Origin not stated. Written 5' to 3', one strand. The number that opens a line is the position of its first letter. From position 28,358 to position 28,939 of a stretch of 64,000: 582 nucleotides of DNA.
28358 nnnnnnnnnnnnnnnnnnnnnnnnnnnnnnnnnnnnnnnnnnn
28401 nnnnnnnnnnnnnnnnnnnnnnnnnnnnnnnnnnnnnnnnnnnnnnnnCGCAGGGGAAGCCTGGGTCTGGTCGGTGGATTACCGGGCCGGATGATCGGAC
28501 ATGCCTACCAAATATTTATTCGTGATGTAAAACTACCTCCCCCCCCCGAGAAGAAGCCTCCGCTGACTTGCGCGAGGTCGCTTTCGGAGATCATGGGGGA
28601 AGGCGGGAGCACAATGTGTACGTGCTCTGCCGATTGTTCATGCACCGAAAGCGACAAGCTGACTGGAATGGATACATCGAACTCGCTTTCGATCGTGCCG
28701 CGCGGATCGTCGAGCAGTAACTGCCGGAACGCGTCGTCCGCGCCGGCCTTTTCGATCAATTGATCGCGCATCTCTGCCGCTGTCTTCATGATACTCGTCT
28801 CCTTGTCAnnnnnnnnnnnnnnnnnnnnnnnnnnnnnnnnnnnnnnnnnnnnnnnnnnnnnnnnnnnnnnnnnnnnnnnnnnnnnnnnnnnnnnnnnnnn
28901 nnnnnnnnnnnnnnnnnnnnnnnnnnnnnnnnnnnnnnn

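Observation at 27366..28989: Orphan NHLP precursor with atypical Cys-free core and no recognisable maturase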

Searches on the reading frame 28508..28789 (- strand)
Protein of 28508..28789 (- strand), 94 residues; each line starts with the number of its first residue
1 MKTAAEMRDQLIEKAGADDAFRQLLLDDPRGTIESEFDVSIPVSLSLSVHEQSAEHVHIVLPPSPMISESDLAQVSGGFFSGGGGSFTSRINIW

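Call 3: search_protein_families(library=pfam, proteins=[window:28508-28789:-], max_evalue=0.01)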
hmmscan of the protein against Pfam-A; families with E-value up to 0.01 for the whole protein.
seq(94 aa): 2 families
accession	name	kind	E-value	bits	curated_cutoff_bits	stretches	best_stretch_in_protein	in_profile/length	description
PF02979.21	NHase_alpha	-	1.7e-05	24.7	27.2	1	19-69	115-164/184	Nitrile hydratase, alpha chain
PF14407.11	Frankia_peptide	-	0.00099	19.8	48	1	10-36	4-31/63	Ribosomally synthesized peptide prototyped by Frankia Franean1_4349.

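Call 4: search_protein_families(library=ncbifam, proteins=[window:28508-28789:-], max_evalue=0.01)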
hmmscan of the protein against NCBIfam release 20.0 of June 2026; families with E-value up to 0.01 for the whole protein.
seq(94 aa): 4 families
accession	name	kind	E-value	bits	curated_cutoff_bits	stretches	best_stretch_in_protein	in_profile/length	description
TIGR03793.1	leader_NHLP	domain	4.7e-17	61.6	50.9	1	4-78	2-77/77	NHLP leader peptide family RiPP precursor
TIGR03795.1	RNP_Burkhold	subfamily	4.6e-05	23.7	41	1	14-59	23-68/114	BMA_0021/BMA_0022 family TOMM bacteriocin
TIGR01323.1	nitrile_alph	equivalog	4.8e-05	23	249.85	1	19-69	115-164/189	nitrile hydratase subunit alpha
NF038399.1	NH_RiPP_Os17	domain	0.00014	21.9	40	1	10-36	5-32/63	Os1348 family NHLP clan protein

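Call 72: find_homologous_proteins(query=window:28508-28789:-, max_evalue=0.000001)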
Query seq(94 aa) (94 aa): 6 proteins with E <= 0.000001 among 12 candidates.
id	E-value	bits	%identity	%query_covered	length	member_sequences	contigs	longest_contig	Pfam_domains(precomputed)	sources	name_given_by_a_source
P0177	8.3e-54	197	100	100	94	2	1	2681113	-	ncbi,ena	-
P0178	1.9e-41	158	94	87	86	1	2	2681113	-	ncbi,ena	-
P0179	1.7e-27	113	64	93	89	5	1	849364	-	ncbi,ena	-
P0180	1.3e-17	81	54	84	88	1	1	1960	PF02979.22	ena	-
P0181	5.6e-16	76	50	83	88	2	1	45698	PF14407.12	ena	-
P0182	4.7e-7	48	39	79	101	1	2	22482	PF14407.12,PF02979.22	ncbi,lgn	ncbi:MAG: NHLP leader peptide family RiPP precursor [bacterium]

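Call 74: find_encoding_contigs(protein=P0178, flank=10000, max_places=4)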
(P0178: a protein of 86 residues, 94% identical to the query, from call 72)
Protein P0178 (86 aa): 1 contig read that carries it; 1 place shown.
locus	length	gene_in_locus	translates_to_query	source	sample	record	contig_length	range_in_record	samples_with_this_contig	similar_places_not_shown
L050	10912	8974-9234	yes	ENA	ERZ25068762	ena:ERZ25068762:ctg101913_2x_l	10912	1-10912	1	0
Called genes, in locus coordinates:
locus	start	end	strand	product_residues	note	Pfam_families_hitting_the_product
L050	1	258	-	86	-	?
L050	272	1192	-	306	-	PF01522:Polysacc_deac_1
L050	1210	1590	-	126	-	-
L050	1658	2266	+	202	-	-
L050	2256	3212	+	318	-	PF00491:Arginase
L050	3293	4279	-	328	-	PF00067:p450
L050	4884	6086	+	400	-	PF00380:Ribosomal_S9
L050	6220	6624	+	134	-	-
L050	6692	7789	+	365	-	PF00005:ABC_tran, PF13304:AAA_21 (faint), PF17912:OB_MalK, PF08402:TOBE_2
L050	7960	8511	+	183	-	PF02979:NHase_alpha (weak)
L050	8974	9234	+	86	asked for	-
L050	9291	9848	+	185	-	-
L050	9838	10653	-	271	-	PF00528:BPD_transp_1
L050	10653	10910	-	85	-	?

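Call 77: find_encoding_contigs(protein=P0177, flank=10000, max_places=3)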
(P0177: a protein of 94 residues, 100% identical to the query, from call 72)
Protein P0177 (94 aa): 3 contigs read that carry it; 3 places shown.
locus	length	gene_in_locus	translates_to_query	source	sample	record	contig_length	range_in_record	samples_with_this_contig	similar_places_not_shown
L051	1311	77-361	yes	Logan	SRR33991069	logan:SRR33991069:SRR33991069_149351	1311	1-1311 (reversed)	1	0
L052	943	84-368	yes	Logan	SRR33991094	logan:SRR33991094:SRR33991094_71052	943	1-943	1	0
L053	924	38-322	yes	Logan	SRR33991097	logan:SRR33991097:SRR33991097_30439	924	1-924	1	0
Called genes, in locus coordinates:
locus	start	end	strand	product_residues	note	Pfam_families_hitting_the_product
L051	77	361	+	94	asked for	-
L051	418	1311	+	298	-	?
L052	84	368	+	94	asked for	-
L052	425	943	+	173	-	?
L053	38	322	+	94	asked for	-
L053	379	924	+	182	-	?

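Call 86: find_encoding_contigs(protein=P0179, flank=10000, max_places=3)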
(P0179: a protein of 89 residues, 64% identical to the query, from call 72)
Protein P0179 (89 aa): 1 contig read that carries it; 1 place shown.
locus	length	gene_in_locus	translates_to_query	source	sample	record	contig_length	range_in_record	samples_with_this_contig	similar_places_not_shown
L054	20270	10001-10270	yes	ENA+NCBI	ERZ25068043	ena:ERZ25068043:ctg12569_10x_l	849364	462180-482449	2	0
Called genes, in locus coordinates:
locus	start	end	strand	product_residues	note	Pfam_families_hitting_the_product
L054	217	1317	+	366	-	PF08240:ADH_N, PF16912:Glu_dehyd_C, PF00107:ADH_zinc_N, PF13602:ADH_zinc_N_2 (weak)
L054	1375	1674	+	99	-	-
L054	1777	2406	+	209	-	PF04199:Cyclase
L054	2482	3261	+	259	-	PF13489:Methyltransf_23, PF01209:Ubie_methyltran, PF08241:Methyltransf_11, PF08242:Methyltransf_12, PF13649:Methyltransf_25, PF13847:Methyltransf_31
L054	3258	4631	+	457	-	PF00202:Aminotran_3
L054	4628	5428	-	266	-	PF10646:Germane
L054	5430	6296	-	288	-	PF01520:Amidase_3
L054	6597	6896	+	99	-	PF00860:Xan_ur_permease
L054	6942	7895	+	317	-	PF00860:Xan_ur_permease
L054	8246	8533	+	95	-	-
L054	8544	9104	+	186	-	-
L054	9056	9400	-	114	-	-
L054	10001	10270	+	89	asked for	-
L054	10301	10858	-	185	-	PF01926:MMR_HSR1, PF02421:FeoB_N, PF00350:Dynamin_N (faint)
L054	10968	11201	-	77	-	-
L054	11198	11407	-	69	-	PF10049:DUF2283 (weak)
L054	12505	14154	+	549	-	PF00999:Na_H_Exchanger, PF02254:TrkA_N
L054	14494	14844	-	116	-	PF13561:adh_short_C2, PF00106:adh_short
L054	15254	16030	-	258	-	PF00106:adh_short, PF01370:Epimerase (weak), PF03435:Sacchrp_dh_NADP (faint), PF08659:KR, PF13561:adh_short_C2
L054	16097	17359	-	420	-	PF00682:HMGL-like, PF22617:HCS_D2 (weak)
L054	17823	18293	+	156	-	-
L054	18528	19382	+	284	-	PF00160:Pro_isomerase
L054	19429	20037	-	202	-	PF21176:RecR_HhH, PF01751:Toprim, PF13662:Toprim_4, PF21175:RecR_C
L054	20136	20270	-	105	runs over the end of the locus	PF02575:YbaB_DNA_bd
